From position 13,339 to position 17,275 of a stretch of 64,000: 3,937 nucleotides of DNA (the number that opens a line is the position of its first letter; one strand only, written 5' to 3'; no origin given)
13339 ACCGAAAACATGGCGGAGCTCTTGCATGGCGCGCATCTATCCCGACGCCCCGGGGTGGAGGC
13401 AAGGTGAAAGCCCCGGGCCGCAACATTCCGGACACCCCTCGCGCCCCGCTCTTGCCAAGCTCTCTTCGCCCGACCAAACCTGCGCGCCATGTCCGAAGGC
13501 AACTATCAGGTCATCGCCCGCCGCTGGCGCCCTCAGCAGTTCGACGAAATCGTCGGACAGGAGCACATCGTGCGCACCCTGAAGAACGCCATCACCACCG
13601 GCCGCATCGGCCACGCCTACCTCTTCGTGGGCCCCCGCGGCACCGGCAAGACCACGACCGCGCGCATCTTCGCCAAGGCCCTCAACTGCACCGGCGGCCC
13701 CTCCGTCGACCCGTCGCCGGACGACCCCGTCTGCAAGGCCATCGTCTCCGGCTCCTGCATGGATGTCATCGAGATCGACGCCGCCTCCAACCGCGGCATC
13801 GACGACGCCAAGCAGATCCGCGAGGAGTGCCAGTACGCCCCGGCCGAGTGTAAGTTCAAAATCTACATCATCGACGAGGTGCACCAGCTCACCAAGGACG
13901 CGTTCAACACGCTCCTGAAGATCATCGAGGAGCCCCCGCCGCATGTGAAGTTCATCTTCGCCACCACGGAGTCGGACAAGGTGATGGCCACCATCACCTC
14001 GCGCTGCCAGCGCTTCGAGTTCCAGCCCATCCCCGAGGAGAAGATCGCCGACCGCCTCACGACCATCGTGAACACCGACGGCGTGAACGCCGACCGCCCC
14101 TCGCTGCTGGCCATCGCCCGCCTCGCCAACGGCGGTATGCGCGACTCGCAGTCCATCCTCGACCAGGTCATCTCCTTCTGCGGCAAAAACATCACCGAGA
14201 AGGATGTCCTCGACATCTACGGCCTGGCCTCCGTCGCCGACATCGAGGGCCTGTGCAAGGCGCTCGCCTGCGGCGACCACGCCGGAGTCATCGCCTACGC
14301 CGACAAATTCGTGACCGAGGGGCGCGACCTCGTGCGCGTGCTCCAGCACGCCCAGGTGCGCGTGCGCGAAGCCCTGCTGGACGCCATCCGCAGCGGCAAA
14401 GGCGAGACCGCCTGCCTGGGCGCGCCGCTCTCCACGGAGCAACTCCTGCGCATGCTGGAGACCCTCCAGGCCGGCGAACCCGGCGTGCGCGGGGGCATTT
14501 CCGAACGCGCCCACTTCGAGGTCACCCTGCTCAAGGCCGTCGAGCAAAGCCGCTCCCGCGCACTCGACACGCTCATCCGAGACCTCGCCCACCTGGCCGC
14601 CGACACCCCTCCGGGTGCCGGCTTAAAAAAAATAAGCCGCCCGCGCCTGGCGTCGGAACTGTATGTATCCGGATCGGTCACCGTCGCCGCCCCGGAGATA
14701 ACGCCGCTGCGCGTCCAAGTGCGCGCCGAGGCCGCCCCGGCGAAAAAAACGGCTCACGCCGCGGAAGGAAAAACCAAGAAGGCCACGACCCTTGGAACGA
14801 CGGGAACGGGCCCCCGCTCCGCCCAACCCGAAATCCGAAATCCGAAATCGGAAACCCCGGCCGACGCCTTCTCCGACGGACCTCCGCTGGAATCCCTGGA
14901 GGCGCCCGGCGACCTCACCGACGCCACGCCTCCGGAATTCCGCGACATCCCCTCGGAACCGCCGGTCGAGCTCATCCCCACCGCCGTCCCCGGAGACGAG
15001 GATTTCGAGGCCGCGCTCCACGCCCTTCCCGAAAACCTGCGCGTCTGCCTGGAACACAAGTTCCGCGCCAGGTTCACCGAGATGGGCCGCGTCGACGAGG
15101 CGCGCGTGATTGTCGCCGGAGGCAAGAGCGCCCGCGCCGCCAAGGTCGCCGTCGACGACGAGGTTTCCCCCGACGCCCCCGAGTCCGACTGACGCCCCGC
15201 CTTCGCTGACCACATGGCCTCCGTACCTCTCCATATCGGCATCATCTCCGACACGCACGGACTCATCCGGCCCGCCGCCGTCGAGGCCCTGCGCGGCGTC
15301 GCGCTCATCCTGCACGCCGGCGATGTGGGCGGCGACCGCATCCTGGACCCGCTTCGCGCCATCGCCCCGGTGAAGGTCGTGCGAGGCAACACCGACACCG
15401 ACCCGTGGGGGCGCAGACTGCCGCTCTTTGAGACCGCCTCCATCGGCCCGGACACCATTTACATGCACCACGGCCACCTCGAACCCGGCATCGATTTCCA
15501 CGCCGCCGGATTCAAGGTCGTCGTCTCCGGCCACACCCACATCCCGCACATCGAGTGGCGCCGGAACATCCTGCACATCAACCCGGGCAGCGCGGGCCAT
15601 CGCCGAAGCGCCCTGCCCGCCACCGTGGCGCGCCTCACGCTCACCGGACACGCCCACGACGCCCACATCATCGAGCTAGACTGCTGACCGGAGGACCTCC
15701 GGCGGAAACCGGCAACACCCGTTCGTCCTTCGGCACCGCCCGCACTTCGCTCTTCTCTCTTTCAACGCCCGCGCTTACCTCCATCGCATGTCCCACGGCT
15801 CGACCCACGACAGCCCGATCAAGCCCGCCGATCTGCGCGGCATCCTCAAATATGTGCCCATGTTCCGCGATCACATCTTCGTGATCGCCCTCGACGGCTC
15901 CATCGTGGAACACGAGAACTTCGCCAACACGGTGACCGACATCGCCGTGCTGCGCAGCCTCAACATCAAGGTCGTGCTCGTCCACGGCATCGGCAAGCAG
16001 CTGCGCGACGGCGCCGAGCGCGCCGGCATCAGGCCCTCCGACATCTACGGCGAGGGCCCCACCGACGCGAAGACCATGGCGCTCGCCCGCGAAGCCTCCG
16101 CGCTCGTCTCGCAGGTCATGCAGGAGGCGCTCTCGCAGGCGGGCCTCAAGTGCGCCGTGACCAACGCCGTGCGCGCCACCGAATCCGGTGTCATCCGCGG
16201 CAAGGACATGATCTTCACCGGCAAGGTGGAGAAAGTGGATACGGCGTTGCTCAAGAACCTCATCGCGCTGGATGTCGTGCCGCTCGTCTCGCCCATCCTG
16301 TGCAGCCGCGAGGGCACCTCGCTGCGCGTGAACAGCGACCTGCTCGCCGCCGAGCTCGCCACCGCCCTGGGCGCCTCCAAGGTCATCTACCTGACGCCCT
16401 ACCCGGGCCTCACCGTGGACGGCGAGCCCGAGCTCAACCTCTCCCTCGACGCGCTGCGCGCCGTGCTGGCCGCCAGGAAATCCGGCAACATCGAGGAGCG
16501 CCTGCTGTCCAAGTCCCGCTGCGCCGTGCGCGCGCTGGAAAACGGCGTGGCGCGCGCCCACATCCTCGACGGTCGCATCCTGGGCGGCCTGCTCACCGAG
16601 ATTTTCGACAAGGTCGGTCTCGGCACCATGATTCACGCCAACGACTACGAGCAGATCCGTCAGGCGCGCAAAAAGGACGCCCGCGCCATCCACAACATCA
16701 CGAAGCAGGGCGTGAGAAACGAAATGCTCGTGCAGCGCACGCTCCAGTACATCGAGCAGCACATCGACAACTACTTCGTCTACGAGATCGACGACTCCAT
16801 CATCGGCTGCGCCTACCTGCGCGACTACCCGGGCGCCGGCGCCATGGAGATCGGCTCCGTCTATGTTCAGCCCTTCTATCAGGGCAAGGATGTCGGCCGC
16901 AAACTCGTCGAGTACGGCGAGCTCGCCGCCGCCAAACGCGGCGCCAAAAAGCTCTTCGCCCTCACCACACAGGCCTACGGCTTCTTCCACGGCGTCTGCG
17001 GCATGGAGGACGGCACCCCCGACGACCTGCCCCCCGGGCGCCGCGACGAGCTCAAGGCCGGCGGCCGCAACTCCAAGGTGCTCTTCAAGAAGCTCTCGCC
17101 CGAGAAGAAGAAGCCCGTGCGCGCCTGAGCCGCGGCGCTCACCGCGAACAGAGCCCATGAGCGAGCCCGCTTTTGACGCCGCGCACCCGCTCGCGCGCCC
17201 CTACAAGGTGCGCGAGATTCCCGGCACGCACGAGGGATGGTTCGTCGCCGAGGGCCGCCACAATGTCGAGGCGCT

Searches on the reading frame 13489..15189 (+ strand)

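Call 79: search_protein_families(library=pfam, proteins=[window:13489-15189:+], max_evalue=0.00001)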
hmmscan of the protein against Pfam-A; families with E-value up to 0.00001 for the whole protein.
window:13489-15189:+ (567 aa): 6 families
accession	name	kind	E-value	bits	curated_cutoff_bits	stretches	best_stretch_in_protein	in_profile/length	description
PF13177.12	DNA_pol3_delta2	-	8.3e-41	140.1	27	1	23-181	1-160/161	DNA polymerase III, delta subunit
PF00004.35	AAA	-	6.9e-14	52.8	21.2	1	45-178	2-128/131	ATPase family associated with various cellular activities (AAA)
PF22608.2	DNAX_ATPase_lid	-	9.3e-12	45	27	1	186-232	2-48/49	DNA polymerase III clamp loader subunit, ATPase lid domain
PF13401.12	AAA_22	-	1.1e-07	32.7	27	1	45-160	9-123/130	AAA domain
PF07728.20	AAA_5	-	7.3e-07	29.7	22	0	45-67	3-26/139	AAA domain (dynein-related subfamily)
PF05496.18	RuvB_N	-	7.3e-07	29.5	27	0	14-73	2-69/159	Holliday junction DNA helicase RuvB P-loop domain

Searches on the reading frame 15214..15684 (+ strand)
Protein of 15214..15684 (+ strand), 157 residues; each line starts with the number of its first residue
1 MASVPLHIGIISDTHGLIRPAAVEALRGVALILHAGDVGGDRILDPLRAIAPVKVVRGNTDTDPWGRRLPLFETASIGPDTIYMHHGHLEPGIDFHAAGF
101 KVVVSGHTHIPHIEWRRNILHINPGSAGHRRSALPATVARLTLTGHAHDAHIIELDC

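Call 79: search_protein_families(library=pfam, proteins=[window:15214-15684:+], max_evalue=0.00001)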
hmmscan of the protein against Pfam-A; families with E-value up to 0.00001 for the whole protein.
window:15214-15684:+ (157 aa): 1 family
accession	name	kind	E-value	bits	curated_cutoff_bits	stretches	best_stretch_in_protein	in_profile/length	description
PF12850.12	Metallophos_2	-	3.1e-32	112.1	27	1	7-144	2-152/154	Calcineurin-like phosphoesterase superfamily domain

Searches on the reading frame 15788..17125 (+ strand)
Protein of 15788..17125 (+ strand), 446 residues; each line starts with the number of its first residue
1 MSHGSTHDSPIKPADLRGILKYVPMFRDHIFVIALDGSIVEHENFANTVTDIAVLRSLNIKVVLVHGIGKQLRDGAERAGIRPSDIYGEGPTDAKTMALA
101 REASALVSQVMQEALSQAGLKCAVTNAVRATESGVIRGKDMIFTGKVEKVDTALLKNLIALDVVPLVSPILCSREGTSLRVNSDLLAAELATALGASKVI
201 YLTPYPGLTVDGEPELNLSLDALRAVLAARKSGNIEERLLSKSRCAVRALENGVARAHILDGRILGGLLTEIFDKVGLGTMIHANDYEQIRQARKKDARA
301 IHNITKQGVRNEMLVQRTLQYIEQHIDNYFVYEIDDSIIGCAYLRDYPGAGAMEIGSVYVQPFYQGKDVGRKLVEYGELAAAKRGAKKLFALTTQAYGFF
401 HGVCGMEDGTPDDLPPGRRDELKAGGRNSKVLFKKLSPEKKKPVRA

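Call 79: search_protein_families(library=pfam, proteins=[window:15788-17125:+], max_evalue=0.00001)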
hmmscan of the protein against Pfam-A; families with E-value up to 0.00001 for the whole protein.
window:15788-17125:+ (446 aa): 3 families
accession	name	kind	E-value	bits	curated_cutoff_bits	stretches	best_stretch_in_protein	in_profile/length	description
PF00696.33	AA_kinase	-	3e-28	99.6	24.9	1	30-261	2-234/234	Amino acid kinase family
PF00583.31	Acetyltransf_1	-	4.8e-12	46.6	20.7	1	314-398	20-109/116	Acetyltransferase (GNAT) family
PF13508.13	Acetyltransf_7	-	2.4e-09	37.9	27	1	328-399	4-76/84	Acetyltransferase (GNAT) domain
